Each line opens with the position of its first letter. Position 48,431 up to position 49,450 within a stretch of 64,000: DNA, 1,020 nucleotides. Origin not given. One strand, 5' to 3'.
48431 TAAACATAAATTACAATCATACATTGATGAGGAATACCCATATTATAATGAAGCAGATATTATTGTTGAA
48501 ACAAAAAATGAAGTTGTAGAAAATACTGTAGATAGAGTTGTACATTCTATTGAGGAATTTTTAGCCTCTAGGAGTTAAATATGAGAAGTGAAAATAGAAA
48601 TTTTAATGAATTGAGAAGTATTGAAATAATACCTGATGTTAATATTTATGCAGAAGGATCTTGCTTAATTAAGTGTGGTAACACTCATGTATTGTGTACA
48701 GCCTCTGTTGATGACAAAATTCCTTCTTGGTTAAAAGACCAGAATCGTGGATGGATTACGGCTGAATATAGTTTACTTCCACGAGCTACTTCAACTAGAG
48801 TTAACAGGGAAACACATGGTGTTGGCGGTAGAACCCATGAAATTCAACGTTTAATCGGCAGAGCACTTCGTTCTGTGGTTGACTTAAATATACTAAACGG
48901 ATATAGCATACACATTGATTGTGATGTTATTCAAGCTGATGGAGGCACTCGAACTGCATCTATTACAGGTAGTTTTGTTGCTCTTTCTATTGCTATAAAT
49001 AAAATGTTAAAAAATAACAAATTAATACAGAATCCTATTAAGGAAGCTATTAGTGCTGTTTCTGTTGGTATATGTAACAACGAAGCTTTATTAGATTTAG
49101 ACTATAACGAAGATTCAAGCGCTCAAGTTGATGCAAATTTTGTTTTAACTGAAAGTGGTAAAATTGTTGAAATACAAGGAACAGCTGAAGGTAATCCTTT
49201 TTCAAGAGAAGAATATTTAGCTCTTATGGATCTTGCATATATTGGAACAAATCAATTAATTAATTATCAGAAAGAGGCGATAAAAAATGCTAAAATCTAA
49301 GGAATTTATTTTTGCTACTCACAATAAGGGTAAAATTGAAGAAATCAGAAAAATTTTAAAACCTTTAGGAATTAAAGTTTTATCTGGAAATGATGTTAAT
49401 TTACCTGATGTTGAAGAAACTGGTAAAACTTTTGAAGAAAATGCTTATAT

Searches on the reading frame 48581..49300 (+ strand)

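Call 61: search_protein_families(library=pfam, proteins=[window:48581-49300:+], max_evalue=0.00001)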
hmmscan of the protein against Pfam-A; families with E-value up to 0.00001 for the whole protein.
window:48581-49300:+ (239 aa): 2 families
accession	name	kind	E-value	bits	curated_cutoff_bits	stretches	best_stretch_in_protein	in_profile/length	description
PF01138.27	RNase_PH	-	1.5e-26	93.8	25.5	1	10-138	1-127/130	3' exoribonuclease family, domain 1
PF03725.20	RNase_PH_C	-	3.6e-13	49.7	20.8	1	157-220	3-65/67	3' exoribonuclease family, domain 2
